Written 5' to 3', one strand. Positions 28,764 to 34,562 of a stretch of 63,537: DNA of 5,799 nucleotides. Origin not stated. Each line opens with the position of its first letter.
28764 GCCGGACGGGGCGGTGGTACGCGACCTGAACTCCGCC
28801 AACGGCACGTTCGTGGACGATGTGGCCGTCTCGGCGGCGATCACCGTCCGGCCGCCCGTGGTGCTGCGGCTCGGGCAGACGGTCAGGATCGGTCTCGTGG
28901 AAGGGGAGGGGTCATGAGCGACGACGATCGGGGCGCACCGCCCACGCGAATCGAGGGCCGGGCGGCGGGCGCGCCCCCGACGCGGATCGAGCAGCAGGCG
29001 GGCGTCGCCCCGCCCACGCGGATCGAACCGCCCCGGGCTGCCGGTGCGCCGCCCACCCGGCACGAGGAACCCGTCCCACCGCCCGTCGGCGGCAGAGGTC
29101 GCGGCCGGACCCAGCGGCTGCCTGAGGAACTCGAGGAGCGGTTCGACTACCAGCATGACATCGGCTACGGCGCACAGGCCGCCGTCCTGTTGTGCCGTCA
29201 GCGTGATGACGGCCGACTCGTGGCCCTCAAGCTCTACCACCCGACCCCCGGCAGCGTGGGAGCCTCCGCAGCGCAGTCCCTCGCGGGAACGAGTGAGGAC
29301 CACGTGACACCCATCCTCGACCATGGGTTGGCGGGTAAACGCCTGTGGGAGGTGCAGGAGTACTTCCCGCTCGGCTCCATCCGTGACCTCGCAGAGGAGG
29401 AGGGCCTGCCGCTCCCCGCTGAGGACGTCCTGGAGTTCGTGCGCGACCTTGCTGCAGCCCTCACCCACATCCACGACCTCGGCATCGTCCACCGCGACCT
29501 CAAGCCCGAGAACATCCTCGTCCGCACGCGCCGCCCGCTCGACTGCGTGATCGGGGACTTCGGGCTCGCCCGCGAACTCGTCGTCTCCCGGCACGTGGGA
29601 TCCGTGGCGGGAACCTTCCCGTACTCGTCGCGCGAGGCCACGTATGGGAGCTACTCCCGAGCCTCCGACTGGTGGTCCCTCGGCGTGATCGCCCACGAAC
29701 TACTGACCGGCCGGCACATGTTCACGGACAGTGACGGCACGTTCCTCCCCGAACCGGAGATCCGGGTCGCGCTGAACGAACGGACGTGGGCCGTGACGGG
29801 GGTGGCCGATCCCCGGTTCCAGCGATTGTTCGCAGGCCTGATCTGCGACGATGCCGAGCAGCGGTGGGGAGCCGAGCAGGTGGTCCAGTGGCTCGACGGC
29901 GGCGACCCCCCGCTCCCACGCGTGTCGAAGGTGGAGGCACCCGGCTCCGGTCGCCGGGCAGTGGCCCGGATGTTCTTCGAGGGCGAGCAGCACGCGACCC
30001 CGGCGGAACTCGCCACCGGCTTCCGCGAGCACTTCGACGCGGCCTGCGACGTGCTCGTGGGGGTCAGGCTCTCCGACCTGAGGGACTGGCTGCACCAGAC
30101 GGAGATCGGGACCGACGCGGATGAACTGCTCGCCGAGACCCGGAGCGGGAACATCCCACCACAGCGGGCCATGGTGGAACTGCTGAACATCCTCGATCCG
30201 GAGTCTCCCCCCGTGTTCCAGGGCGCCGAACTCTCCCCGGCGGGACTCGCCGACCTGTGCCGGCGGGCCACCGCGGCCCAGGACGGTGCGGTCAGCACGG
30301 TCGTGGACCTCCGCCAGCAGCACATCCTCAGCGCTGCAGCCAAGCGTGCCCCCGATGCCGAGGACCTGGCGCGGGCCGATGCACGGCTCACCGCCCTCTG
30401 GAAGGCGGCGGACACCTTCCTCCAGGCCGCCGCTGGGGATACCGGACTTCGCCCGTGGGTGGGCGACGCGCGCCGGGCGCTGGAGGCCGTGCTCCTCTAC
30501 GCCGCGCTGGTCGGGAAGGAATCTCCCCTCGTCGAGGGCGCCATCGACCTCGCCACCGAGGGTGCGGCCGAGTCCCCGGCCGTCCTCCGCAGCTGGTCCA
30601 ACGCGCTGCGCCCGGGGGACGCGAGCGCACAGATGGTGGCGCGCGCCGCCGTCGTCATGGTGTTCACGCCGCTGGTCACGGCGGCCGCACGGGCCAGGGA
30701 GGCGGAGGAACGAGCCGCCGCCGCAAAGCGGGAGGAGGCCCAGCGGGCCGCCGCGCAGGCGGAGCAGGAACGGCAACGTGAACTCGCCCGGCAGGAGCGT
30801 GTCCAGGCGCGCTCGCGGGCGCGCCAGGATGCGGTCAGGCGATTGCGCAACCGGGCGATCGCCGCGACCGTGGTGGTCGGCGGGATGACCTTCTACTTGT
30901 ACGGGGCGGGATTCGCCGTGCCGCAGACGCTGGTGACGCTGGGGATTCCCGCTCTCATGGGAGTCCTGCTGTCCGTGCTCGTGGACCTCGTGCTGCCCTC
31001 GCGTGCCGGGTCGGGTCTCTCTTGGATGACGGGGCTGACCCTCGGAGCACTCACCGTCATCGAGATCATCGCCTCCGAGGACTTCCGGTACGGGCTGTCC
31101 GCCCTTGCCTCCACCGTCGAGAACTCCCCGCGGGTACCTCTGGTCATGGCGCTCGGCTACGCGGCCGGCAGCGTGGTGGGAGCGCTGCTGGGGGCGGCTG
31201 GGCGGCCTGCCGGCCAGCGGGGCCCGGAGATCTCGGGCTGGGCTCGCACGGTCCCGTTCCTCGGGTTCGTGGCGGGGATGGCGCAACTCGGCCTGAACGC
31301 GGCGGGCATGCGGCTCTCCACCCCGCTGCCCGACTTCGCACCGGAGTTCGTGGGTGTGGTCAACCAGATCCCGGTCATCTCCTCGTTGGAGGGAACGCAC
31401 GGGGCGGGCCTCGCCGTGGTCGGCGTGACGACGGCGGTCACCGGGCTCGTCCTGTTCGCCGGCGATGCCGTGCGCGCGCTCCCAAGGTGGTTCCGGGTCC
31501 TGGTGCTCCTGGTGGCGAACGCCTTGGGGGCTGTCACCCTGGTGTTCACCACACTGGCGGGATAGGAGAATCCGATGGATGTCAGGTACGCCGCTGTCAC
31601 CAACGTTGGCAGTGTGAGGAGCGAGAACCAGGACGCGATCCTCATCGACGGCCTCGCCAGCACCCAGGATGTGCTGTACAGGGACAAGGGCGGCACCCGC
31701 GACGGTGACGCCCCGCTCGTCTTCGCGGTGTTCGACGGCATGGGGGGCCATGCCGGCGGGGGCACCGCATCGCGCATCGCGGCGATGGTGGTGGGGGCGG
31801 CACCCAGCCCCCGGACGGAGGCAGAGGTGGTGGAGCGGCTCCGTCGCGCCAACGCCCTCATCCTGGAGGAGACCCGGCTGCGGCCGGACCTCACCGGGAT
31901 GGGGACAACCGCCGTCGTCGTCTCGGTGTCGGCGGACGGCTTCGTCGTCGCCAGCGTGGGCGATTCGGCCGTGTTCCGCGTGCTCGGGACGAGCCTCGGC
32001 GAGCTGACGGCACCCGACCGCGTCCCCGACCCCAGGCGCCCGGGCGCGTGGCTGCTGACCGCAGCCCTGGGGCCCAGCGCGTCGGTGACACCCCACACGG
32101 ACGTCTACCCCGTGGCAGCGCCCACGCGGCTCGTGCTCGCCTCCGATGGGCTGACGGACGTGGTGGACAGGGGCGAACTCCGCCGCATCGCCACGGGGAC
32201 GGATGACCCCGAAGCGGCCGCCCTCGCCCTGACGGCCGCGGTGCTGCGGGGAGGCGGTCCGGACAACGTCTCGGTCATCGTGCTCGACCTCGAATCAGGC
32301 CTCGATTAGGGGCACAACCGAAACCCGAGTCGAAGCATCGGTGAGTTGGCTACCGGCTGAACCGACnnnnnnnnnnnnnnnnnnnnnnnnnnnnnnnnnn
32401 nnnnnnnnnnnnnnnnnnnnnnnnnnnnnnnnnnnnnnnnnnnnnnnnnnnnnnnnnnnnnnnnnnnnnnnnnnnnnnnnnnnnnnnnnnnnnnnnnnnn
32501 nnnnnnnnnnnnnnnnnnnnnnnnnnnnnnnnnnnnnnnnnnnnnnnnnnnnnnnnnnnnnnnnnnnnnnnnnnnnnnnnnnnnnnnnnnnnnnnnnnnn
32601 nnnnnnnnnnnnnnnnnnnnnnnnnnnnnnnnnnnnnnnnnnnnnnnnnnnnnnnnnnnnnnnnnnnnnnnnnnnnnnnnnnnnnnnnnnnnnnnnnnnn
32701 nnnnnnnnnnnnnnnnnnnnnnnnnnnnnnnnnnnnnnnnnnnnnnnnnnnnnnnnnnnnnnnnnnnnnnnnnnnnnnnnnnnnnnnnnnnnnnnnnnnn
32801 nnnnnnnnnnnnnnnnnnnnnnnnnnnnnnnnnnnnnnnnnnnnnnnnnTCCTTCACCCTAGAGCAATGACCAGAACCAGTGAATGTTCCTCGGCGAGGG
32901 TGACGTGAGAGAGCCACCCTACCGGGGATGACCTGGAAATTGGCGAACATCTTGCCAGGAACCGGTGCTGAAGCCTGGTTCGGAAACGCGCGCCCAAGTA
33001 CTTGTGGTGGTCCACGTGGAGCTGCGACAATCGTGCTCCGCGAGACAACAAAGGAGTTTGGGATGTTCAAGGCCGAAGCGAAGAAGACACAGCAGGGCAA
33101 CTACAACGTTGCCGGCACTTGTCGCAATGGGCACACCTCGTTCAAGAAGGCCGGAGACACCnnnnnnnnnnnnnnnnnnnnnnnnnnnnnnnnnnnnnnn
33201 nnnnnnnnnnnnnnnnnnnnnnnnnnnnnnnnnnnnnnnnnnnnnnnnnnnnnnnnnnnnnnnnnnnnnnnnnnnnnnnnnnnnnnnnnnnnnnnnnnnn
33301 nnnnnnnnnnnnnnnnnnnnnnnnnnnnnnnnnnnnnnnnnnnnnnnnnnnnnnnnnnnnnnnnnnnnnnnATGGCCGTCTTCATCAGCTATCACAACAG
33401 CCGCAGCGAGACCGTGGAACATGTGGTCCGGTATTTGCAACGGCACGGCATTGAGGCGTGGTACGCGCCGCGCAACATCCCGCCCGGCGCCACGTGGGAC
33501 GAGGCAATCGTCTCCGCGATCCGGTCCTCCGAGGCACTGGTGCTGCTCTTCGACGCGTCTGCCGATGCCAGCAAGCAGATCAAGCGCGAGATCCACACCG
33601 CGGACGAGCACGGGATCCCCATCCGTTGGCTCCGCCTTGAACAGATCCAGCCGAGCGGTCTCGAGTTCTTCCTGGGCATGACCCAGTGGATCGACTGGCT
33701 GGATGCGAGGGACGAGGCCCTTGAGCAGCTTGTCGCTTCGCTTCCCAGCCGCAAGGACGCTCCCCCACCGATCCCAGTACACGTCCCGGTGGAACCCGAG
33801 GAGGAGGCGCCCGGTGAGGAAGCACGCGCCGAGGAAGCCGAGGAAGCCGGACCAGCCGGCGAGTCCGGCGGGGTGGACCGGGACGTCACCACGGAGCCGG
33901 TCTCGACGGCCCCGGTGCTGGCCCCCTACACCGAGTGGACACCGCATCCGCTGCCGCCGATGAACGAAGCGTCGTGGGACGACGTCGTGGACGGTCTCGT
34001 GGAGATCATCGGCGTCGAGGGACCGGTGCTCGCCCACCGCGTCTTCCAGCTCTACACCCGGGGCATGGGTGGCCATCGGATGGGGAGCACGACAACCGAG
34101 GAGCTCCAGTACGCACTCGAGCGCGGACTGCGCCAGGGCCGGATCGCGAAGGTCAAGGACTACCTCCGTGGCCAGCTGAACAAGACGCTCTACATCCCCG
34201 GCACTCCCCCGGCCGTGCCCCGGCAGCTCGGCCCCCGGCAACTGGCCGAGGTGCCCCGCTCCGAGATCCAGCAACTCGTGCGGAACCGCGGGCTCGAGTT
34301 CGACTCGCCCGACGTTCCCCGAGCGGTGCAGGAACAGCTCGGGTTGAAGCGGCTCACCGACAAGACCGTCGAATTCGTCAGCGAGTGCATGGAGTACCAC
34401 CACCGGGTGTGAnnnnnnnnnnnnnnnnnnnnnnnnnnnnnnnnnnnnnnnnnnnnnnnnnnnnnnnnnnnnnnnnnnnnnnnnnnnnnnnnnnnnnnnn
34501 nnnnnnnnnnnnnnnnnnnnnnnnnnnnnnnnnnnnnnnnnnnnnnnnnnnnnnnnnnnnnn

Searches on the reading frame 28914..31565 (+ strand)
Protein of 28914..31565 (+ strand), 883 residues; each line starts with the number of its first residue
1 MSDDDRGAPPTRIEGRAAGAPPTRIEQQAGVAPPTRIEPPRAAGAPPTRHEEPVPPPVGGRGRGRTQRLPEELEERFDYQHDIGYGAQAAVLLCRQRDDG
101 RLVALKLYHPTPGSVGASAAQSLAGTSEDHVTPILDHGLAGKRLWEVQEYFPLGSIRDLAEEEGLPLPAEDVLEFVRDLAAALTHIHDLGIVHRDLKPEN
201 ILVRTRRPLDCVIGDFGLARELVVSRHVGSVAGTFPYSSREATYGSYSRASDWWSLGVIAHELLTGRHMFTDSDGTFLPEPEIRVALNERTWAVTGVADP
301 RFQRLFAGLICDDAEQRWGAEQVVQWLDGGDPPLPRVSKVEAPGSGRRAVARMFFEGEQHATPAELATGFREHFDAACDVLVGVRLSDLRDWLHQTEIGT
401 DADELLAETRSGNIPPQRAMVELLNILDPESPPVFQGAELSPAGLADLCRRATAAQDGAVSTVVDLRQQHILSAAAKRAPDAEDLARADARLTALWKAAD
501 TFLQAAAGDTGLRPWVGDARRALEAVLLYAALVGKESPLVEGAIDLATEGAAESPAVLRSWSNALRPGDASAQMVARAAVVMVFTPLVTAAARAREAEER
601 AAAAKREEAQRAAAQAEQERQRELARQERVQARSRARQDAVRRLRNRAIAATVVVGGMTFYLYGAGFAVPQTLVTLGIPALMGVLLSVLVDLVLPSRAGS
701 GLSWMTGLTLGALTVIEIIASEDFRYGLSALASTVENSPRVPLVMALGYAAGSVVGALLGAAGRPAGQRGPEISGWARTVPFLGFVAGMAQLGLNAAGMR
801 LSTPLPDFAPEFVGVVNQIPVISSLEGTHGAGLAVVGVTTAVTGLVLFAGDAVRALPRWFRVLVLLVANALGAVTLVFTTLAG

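Call 14: search_protein_families(library=pfam, proteins=[window:28914-31565:+], max_evalue=0.01)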
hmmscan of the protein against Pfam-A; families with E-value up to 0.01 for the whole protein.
window:28914-31565:+ (883 aa): 4 families
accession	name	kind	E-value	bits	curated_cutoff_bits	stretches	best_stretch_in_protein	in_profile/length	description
PF00069.31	Pkinase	-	5.9e-37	127.9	31.7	1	79-325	3-259/263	Protein kinase domain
PF07714.23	PK_Tyr_Ser-Thr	-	1.9e-20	73.7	23.1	1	80-268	4-203/258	Protein tyrosine and serine/threonine kinase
PF01636.29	APH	-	0.00014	22.2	23.2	1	96-219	76-197/239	Phosphotransferase enzyme family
PF06293.20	Kdo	-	0.0059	16.5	21.3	0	175-208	123-158/207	Lipopolysaccharide kinase (Kdo/WaaP) family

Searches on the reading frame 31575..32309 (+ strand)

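Call 14: search_protein_families(library=pfam, proteins=[window:31575-32309:+], max_evalue=0.01)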
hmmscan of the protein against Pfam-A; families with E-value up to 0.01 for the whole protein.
window:31575-32309:+ (244 aa): 3 families
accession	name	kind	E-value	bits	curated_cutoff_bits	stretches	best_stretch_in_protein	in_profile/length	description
PF13672.11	PP2C_2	-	6.6e-10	39.3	24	1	37-198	14-180/209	Protein phosphatase 2C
PF00481.26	PP2C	-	4.1e-08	33.6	20.3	1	42-133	29-124/255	Protein phosphatase 2C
PF07228.17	SpoIIE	-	5.2e-05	23.7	25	1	47-238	4-190/192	Stage II sporulation protein E (SpoIIE)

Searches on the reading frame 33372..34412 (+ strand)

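Call 14: search_protein_families(library=pfam, proteins=[window:33372-34412:+], max_evalue=0.01)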
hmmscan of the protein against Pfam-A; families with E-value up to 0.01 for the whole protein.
window:33372-34412:+ (346 aa): 3 families
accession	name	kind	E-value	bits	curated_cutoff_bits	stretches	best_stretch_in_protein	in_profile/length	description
PF13676.11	TIR_2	-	9.7e-18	65.3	28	1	3-121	1-122/122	TIR domain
PF01582.25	TIR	-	0.0045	17.2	21.3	1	3-73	4-76/179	TIR domain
PF08937.16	ThsB_TIR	-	0.0065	17.3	21.2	0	4-85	1-91/100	Thoeris protein ThsB, TIR-like domain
